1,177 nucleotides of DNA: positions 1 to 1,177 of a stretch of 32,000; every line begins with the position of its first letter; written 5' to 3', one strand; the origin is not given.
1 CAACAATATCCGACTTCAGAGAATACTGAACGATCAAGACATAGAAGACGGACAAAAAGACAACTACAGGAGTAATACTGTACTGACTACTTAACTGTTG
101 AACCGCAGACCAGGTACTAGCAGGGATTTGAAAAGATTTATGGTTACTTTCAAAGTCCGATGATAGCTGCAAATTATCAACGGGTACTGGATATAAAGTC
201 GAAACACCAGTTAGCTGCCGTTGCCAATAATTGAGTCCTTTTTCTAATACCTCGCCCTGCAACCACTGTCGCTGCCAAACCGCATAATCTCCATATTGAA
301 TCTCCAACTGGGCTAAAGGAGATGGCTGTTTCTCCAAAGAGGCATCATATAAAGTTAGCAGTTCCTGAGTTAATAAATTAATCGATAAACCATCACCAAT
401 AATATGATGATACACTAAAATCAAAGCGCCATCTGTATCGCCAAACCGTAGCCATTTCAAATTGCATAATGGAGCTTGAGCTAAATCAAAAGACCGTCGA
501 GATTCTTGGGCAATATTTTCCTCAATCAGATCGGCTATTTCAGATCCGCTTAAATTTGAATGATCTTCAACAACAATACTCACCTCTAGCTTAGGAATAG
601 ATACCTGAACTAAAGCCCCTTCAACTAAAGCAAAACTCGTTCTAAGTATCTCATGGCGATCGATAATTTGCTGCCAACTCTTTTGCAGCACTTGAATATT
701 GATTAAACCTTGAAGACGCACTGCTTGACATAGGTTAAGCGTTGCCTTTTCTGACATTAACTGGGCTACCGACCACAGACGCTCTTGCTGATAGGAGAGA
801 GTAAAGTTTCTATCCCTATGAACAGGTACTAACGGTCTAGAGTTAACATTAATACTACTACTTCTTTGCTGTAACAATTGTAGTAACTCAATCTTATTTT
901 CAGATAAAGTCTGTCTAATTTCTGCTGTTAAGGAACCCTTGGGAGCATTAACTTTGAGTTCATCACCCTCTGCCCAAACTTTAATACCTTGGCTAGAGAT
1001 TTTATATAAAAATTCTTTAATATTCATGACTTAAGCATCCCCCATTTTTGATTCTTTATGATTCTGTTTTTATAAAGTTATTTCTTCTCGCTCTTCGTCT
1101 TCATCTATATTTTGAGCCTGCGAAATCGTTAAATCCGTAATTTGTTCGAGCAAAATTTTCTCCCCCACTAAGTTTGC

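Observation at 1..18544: Uncharacterised-looking hybrid PKS-NRPS assembly line (three collinear cis-AT modules feeding a condensation domain)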

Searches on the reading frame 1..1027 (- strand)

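Call 6: search_protein_families(library=pfam, proteins=[window:1-1027:-], max_evalue=0.001)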
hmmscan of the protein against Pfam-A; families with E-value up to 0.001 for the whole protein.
window:1-1027:- (342 aa): 2 families
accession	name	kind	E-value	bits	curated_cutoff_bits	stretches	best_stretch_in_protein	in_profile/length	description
PF00668.25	Condensation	-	6.2e-54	183.8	30.6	1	75-342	5-273/456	Condensation domain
PF18563.6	TubC_N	-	1.2e-18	67.3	26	1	3-54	1-52/52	TubC N-terminal docking domain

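Call 8: find_related_loci(query=window:1-1027:-, collection=genome_contigs, flank=10000)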
Query window:1-1027:- (342 aa) in genome_contigs; peptide patterns used: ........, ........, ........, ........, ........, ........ (x = any residue, [..] = any of these).
600 stretches matched a pattern (row limit reached: there are more); 550 encode a relative of the query (tblastn E <= 1e-3); the best 80 are kept; 79 distinct loci.
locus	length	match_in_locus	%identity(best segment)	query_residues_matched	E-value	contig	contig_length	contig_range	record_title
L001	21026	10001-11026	92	1-342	0e+0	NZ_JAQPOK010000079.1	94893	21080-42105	Roseofilum halophilum BLCC-M91 k141_29728, whole genome shotgun sequence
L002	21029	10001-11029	70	1-342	2e-161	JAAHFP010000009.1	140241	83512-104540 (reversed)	MAG: Symploca sp. SIO1C2 1C2_NODE_9, whole genome shotgun sequence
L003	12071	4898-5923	66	1-342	1e-147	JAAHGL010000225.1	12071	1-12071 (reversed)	MAG: Symploca sp. SIO2C1 2C1_NODE_225, whole genome shotgun sequence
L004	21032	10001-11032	61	1-342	8e-140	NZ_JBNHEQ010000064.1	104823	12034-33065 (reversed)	Dapis sp. BLCC M172 NODE_123_length_104823_cov_47.419021, whole genome shotgun sequence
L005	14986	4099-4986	67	47-342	2e-132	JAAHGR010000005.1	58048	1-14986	MAG: Symploca sp. SIO2E6 2E6_NODE_5, whole genome shotgun sequence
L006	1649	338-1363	58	1-342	7e-136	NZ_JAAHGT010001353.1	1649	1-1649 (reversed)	MAG: Okeania sp. SIO2F4 2F4_NODE_1353, whole genome shotgun sequence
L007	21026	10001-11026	55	1-342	9e-123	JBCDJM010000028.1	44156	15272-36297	MAG: Cyanobacteria bacterium P01_H01_bin.35 k141_495923_length_44156_cov_28.0088, whole genome shotgun sequence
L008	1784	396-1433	54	1-342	3e-120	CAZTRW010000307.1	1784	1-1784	MAG TPA_asm: uncultured bacterium isolate binchicken_co58_186 genome assembly, contig: NODE_58688_length_1784_cov_5.3157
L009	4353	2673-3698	38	1-342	5e-75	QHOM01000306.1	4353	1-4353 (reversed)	MAG: Verrucomicrobia bacterium isolate AV52 14_0927_12_40cm_scaffold_77798_curated, whole genome shotgun sequence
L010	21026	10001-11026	65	1-342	4e-145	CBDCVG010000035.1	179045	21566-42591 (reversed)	MAG: Caldora sp. isolate e91194d1-5003-4bb1-8e0a-ecd65b6f64b4 genome assembly, contig: contig_35, whole genome shotgun s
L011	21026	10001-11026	38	1-342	3e-70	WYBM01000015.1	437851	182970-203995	MAG: Ardenticatenaceae bacterium isolate CFX1 k127_142033, whole genome shotgun sequence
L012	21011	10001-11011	38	1-342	2e-69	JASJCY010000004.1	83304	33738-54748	MAG: Nostocaceae cyanobacterium isolate MO_167.B47 MO_167.c_102, whole genome shotgun sequence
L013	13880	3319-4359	36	1-342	5e-69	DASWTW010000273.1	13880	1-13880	MAG TPA_asm: Herpetosiphonaceae bacterium isolate SMAG_U3586 k141_237037, whole genome shotgun sequence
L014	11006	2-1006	36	6-342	8e-65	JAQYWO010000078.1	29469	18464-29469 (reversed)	MAG: Rhizonema sp. PD37 Dictyo3444_NODE_79_length_29469_cov_21.2917, whole genome shotgun sequence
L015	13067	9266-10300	34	1-342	1e-63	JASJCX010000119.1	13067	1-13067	MAG: Calothrix sp. MO_167.B42 MO_167.c_2727, whole genome shotgun sequence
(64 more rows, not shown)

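Call 12: search_protein_families(library=pfam, proteins=[L001:10001-18184:+, L001:18237-19496:+, L001:19487-20263:+], max_evalue=0.00001)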
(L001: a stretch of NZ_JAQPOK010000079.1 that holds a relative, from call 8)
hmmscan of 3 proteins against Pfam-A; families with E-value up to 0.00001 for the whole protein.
L001:10001-18184:+ (2727 aa): 12 families
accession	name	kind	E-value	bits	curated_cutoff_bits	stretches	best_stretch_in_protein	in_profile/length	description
PF00668.25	Condensation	-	2e-83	281.1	30.6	1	75-510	5-449/456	Condensation domain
PF00109.32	ketoacyl-synt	-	2.5e-74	250.5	20.8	1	1498-1748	2-252/252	Beta-ketoacyl synthase, N-terminal domain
PF00698.26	Acyl_transf_1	-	4.9e-61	207.4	32.7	1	2031-2341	2-306/319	Acyl transferase domain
PF02801.28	Ketoacyl-synt_C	-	8.8e-45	152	20.8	1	1757-1874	2-118/119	Beta-ketoacyl synthase, C-terminal domain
PF00550.31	PP-binding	-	3.8e-44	149.2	20.8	3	2595-2660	2-67/67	Phosphopantetheine attachment site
PF00501.34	AMP-binding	-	6.5e-44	150.7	29.9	2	751-954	36-238/384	AMP-binding enzyme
PF22621.2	CurL-like_PKS_C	-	4.6e-29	100.6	27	1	1940-2003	1-64/64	CurL-like, PKS C-terminal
PF16197.11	KAsynt_C_assoc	-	3.9e-19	69.5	33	1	1877-1988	1-107/111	Ketoacyl-synthetase C-terminal extension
PF18563.6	TubC_N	-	3.2e-16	59.6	26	1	4-54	2-52/52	TubC N-terminal docking domain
PF22336.2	RhiE-like_linker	-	3.7e-16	59.3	27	1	1944-2008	2-65/67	RhiE-like, KS-MAT linker domain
PF23297.2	ACP_SdgA_C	-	1.3e-11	44.9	27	0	2587-2664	6-83/95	Highly reducing polyketide synthase sdgA, C-terminal ACP domain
PF13193.12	AMP-binding_C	-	1.1e-10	42.8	24.5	1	1196-1273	2-76/76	AMP-binding enzyme C-terminal domain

L001:18237-19496:+ (419 aa): 2 families
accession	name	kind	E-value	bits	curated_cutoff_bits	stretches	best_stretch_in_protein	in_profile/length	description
PF08540.16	HMG_CoA_synt_C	-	1.7e-22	80.8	25.1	1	275-374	134-241/280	Hydroxymethylglutaryl-coenzyme A synthase C terminal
PF01154.23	HMG_CoA_synt_N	-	2e-08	34.8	25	1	2-177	3-169/174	Hydroxymethylglutaryl-coenzyme A synthase N terminal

L001:19487-20263:+ (258 aa): 2 families
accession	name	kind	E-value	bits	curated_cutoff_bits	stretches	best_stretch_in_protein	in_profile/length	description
PF00378.25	ECH_1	-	6.8e-48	163.6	27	1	17-213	5-204/251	Enoyl-CoA hydratase/isomerase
PF16113.10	ECH_2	-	2.3e-24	86.9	27.2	1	19-250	2-240/335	Enoyl-CoA hydratase/isomerase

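Call 30: find_homologous_proteins(query=L001:10001-18184:+, max_evalue=1e-100)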
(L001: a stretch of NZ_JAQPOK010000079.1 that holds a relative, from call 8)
Query L001:10001-18184:+ (2727 aa): 2917 proteins with E <= 1e-100 among 8000 candidates; the best 120 are listed.
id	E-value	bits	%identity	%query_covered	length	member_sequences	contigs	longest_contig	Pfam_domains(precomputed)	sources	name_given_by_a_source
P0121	0.0e+0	6191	100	100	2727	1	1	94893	PF22336.3,PF00109.33,PF22621.3,PF00550.32,PF00108.30,PF18563.7,PF00501.35,PF13193.13,PF23297.2,PF16197.12,PF00698.27,PF00668.26,PF02801.29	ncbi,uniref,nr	ncbi:condensation domain-containing protein [Roseofilum sp. BLCC_M91]|uniref:Condensation domain-con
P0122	0.0e+0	5520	90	100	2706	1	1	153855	PF22336.3,PF00109.33,PF22621.3,PF00550.32,PF00108.30,PF18563.7,PF00501.35,PF13193.13,PF23297.2,PF16197.12,PF00698.27,PF00668.26,PF02801.29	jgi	jgi:malonyl CoA-acyl carrier protein transacylase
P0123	0.0e+0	5481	90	100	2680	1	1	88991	PF22336.3,PF00109.33,PF22621.3,PF00550.32,PF00108.30,PF18563.7,PF00501.35,PF13193.13,PF23297.2,PF16197.12,PF00698.27,PF00668.26,PF02801.29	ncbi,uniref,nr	ncbi:condensation domain-containing protein [Roseofilum sp. BLCC_M154]|uniref:Condensation domain-co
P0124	0.0e+0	3873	72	45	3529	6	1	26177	PF22336.3,PF13489.13,PF00109.33,PF21394.4,PF21089.4,PF22621.3,PF00550.32,PF18563.7,PF00501.35,PF13193.13,PF23297.2,PF18558.9,PF08241.19,PF16197.12,PF00698.27,PF13847.13,PF00668.26,PF13649.13,PF14765.13,PF02801.29,PF08242.19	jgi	-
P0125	0.0e+0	2694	69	42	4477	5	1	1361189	PF22336.3,PF13489.13,PF21089.4,PF22621.3,PF18563.7,PF00501.35,PF13193.13,PF18558.9,PF08241.19,PF00698.27,PF13847.13,PF00668.26,PF14765.13,PF00106.32,PF02801.29,PF08240.18,PF08659.17,PF00109.33,PF21394.4,PF00550.32,PF23297.2,PF16197.12,PF22953.4,PF13649.13,PF00107.33,PF06080.19,PF08242.19,PF13602.13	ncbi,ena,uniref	ncbi:SDR family NAD(P)-dependent oxidoreductase [Moorena producens]|uniref:SDR family NAD(P)-depende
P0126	0.0e+0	2664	68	42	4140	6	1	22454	PF22336.3,PF13489.13,PF21089.4,PF22621.3,PF18563.7,PF00501.35,PF13193.13,PF18558.9,PF08241.19,PF00698.27,PF00668.26,PF14765.13,PF00106.32,PF02801.29,PF08659.17,PF00109.33,PF21394.4,PF16363.12,PF00550.32,PF13561.13,PF23297.2,PF16197.12,PF01370.28,PF22953.4,PF13649.13,PF06080.19,PF08242.19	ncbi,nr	ncbi:MAG: SDR family NAD(P)-dependent oxidoreductase, partial [Moorea sp. SIO4E2]|nr:SDR family NAD(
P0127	0.0e+0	2590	70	39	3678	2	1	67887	PF08659.17,PF22336.3,PF00109.33,PF21394.4,PF22621.3,PF00550.32,PF13561.13,PF00501.35,PF13193.13,PF23297.2,PF16197.12,PF00698.27,PF00668.26,PF24919.1,PF00106.32,PF23024.2,PF02801.29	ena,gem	-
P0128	0.0e+0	2324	69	40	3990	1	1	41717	PF22336.3,PF13489.13,PF21089.4,PF22621.3,PF00501.35,PF13193.13,PF18558.9,PF08241.19,PF00698.27,PF13847.13,PF00668.26,PF14765.13,PF00106.32,PF02801.29,PF08659.17,PF00109.33,PF21394.4,PF16363.12,PF00550.32,PF13561.13,PF16197.12,PF01370.28,PF22953.4,PF13649.13,PF06080.19,PF08242.19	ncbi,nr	ncbi:MAG: SDR family NAD(P)-dependent oxidoreductase, partial [Symploca sp. SIO1B1]|nr:SDR family NA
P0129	0.0e+0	1980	46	33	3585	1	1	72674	PF08659.17,PF22336.3,PF00109.33,PF21394.4,PF22621.3,PF00550.32,PF13561.13,PF00108.30,PF16197.12,PF00698.27,PF00668.26,PF00106.32,PF02801.29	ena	-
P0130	0.0e+0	1807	43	39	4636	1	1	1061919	PF00668.26,PF22336.3,PF00109.33,PF22621.3,PF00550.32,PF00501.35,PF13193.13,PF02801.29,PF16197.12,PF00698.27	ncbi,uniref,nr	ncbi:hypothetical protein KSC_090780 [Ktedonobacter sp. SOSP1-52]|uniref:non-ribosomal peptide synth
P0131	0.0e+0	1773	47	33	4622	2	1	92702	PF00668.26,PF22336.3,PF00109.33,PF22621.3,PF00550.32,PF00501.35,PF13193.13,PF02801.29,PF16197.12,PF00698.27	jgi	jgi:amino acid adenylation domain-containing protein/non-ribosomal peptide synthase protein (TIGR017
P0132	0.0e+0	1652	46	32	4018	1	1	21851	PF08659.17,PF00668.26,PF22336.3,PF00109.33,PF22621.3,PF00550.32,PF00501.35,PF13193.13,PF02801.29,PF16197.12,PF00698.27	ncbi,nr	ncbi:MAG: hypothetical protein QOJ16_2231, partial [Acidobacteriota bacterium]|nr:hypothetical prote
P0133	0.0e+0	1643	45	39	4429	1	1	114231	PF00668.26,PF22336.3,PF00109.33,PF22621.3,PF00550.32,PF00501.35,PF13193.13,PF00975.27,PF02801.29,PF16197.12,PF00698.27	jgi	jgi:amino acid adenylation domain-containing protein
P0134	0.0e+0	1630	47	39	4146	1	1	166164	PF08659.17,PF22336.3,PF00109.33,PF21394.4,PF22621.3,PF00550.32,PF13561.13,PF00501.35,PF13193.13,PF16197.12,PF00698.27,PF00668.26,PF00106.32,PF02801.29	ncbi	ncbi:MAG: amino acid adenylation domain-containing protein [Chloroflexota bacterium]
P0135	0.0e+0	1625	49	33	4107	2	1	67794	PF00668.26,PF22336.3,PF00109.33,PF22621.3,PF00550.32,PF00501.35,PF13193.13,PF02801.29,PF16197.12,PF00698.27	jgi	jgi:amino acid adenylation domain-containing protein/non-ribosomal peptide synthase protein (TIGR017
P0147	0.0e+0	1472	56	37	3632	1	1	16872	PF22336.3,PF13489.13,PF21089.4,PF22621.3,PF00501.35,PF13193.13,PF18558.9,PF08241.19,PF00698.27,PF13847.13,PF00668.26,PF14765.13,PF00106.32,PF02801.29,PF08240.18,PF08659.17,PF00109.33,PF21394.4,PF00550.32,PF13561.13,PF23297.2,PF16197.12,PF22953.4,PF13649.13,PF00107.33,PF08242.19,PF13602.13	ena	-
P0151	0.0e+0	1458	55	39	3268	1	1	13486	PF22336.3,PF13489.13,PF21089.4,PF22621.3,PF00501.35,PF13193.13,PF18558.9,PF08241.19,PF00698.27,PF13847.13,PF00668.26,PF14765.13,PF00106.32,PF02801.29,PF08659.17,PF00109.33,PF21394.4,PF00550.32,PF13561.13,PF23297.2,PF16197.12,PF22953.4,PF13649.13,PF08242.19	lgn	-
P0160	0.0e+0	1394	45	40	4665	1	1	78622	PF22336.3,PF13489.13,PF00109.33,PF22621.3,PF00550.32,PF00202.28,PF00501.35,PF13193.13,PF18558.9,PF08241.19,PF16197.12,PF00698.27,PF05401.17,PF13847.13,PF00668.26,PF05175.21,PF13649.13,PF06080.19,PF02801.29,PF01209.25,PF08242.19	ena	-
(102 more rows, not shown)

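Call 31: find_encoding_contigs(protein=P0123, flank=10000, max_places=2)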
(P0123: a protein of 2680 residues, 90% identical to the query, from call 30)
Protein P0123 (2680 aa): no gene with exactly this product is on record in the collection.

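Call 32: find_encoding_contigs(protein=P0122, flank=10000, max_places=2)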
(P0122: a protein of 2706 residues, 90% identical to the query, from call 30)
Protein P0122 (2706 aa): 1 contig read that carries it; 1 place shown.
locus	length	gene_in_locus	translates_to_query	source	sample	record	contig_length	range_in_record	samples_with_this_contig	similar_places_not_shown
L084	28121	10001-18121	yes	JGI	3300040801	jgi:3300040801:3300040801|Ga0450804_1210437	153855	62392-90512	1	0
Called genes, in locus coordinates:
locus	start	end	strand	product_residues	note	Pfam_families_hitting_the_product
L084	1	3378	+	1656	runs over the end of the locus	PF00109:ketoacyl-synt, PF02801:Ketoacyl-synt_C, PF16197:KAsynt_C_assoc, PF22336:RhiE-like_linker, PF22621:CurL-like_PKS_C, PF00698:Acyl_transf_1, PF21394:Beta-ketacyl_N, PF22953:SpnB_Rossmann, +5 more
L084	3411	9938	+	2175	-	PF00109:ketoacyl-synt, PF02801:Ketoacyl-synt_C, PF16197:KAsynt_C_assoc, PF22621:CurL-like_PKS_C, PF22336:RhiE-like_linker, PF00698:Acyl_transf_1, PF21089:PKS_DH_N, PF14765:PS-DH, +11 more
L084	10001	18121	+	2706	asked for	PF00668:Condensation, PF18563:TubC_N, PF00501:AMP-binding, PF13193:AMP-binding_C, PF00550:PP-binding, PF00109:ketoacyl-synt, PF02801:Ketoacyl-synt_C, PF16197:KAsynt_C_assoc, +6 more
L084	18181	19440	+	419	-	PF01154:HMG_CoA_synt_N, PF08540:HMG_CoA_synt_C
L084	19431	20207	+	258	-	PF00378:ECH_1, PF16113:ECH_2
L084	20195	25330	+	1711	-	PF00378:ECH_1, PF16113:ECH_2, PF00109:ketoacyl-synt, PF02801:Ketoacyl-synt_C, PF16197:KAsynt_C_assoc, PF22336:RhiE-like_linker, PF22621:CurL-like_PKS_C, PF00698:Acyl_transf_1, +4 more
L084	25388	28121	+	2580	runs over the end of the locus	PF00109:ketoacyl-synt, PF02801:Ketoacyl-synt_C, PF16197:KAsynt_C_assoc, PF22621:CurL-like_PKS_C, PF22336:RhiE-like_linker, PF00698:Acyl_transf_1, PF21089:PKS_DH_N, PF14765:PS-DH, +14 more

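Call 33: find_homologous_proteins(query=L084:25388-28120:+, max_evalue=1e-100)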
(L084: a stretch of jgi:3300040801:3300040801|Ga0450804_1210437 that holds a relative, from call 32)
Query L084:25388-28120:+ (911 aa): 7966 proteins with E <= 1e-100 among 8000 candidates; the best 120 are listed.
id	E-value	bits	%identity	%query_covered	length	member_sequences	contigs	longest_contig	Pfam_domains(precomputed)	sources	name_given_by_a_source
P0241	0.0e+0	1766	85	100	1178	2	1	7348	PF22336.3,PF00109.33,PF21089.4,PF22621.3,PF14765.13,PF02801.29,PF16197.12,PF00698.27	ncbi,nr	ncbi:MAG: type I polyketide synthase, partial [Okeania sp. SIO2H7]|nr:type I polyketide synthase [Ok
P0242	0.0e+0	1584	77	98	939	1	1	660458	PF22336.3,PF00109.33,PF22621.3,PF02801.29,PF16197.12,PF00698.27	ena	-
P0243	0.0e+0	1560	78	97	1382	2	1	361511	PF22336.3,PF00109.33,PF22621.3,PF00550.32,PF12697.14,PF00975.27,PF02801.29,PF16197.12,PF00698.27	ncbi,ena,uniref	ncbi:beta-ketoacyl synthase N-terminal-like domain-containing protein [Moorena producens]|uniref:bet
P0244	0.0e+0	1529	75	99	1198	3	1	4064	PF22336.3,PF00109.33,PF21089.4,PF22621.3,PF14765.13,PF02801.29,PF16197.12,PF00698.27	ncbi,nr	ncbi:MAG: type I polyketide synthase [Moorea sp. SIO2I5]|nr:type I polyketide synthase [Moorena sp. 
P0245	0.0e+0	1499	73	99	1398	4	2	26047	PF22336.3,PF00109.33,PF22621.3,PF00550.32,PF00975.27,PF02801.29,PF16197.12,PF00698.27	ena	-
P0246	0.0e+0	1490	74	98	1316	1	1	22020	PF08659.17,PF22336.3,PF00109.33,PF21394.4,PF22621.3,PF02801.29,PF16197.12,PF22953.4,PF00698.27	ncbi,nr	ncbi:MAG: acyltransferase domain-containing protein, partial [Symploca sp. SIO2D2]|nr:acyltransferas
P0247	0.0e+0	1480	72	100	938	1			PF22336.3,PF00109.33,PF22621.3,PF02801.29,PF16197.12,PF00698.27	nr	nr:Chain A, CurL [Moorena producens 3L] 4MZ0_B Chain B, CurL [Moorena producens 3L]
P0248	0.0e+0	1466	47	97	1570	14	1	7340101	PF22336.3,PF00109.33,PF22621.3,PF00550.32,PF00108.30,PF02801.29,PF16197.12,PF00698.27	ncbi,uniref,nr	ncbi:type I polyketide synthase [Nostoc sp. ATCC 53789]|uniref:type I polyketide synthase n=1 Tax=No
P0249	0.0e+0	1465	75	95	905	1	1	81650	PF22336.3,PF00109.33,PF22621.3,PF00108.30,PF02801.29,PF16197.12,PF00698.27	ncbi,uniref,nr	ncbi:type I polyketide synthase [Okeania sp. KiyG1]|uniref:type I polyketide synthase n=1 Tax=Okeani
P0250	0.0e+0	1448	70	100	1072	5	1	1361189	PF22336.3,PF00109.33,PF21089.4,PF22621.3,PF02801.29,PF16197.12,PF00698.27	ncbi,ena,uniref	ncbi:type I polyketide synthase [Moorena producens]|uniref:type I polyketide synthase n=1 Tax=Mooren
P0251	0.0e+0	1438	73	95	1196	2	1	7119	PF22336.3,PF13489.13,PF02353.27,PF00109.33,PF22621.3,PF08241.19,PF16197.12,PF00698.27,PF13847.13,PF05175.21,PF13649.13,PF00891.25,PF02801.29,PF08242.19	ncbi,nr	ncbi:MAG: acyltransferase domain-containing protein, partial [Symploca sp. SIO2D2]|nr:acyltransferas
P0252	0.0e+0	1421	69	99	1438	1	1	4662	PF22336.3,PF00109.33,PF21089.4,PF22621.3,PF14765.13,PF02801.29,PF18558.9,PF16197.12,PF00698.27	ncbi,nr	ncbi:MAG: type I polyketide synthase, partial [Moorea sp. SIO4A3]|nr:type I polyketide synthase [Moo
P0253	0.0e+0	1407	68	99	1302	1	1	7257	PF22336.3,PF00109.33,PF22621.3,PF13649.13,PF02801.29,PF18558.9,PF08241.19,PF16197.12,PF08242.19,PF00698.27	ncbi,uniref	ncbi:beta-ketoacyl synthase N-terminal-like domain-containing protein, partial [Moorena sp. SIO3F7]|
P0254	0.0e+0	1399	68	99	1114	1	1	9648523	PF22336.3,PF00109.33,PF22621.3,PF00550.32,PF02801.29,PF16197.12,PF00698.27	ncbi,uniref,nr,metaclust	ncbi:type I polyketide synthase [Moorena producens JHB]|uniref:Type I polyketide synthase n=1 Tax=Mo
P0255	0.0e+0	1381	67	99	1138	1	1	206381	PF22336.3,PF00109.33,PF22621.3,PF00550.32,PF02801.29,PF16197.12,PF00698.27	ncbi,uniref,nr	ncbi:MAG: type I polyketide synthase [Moorea sp. SIOASIH]|uniref:type I polyketide synthase n=1 Tax=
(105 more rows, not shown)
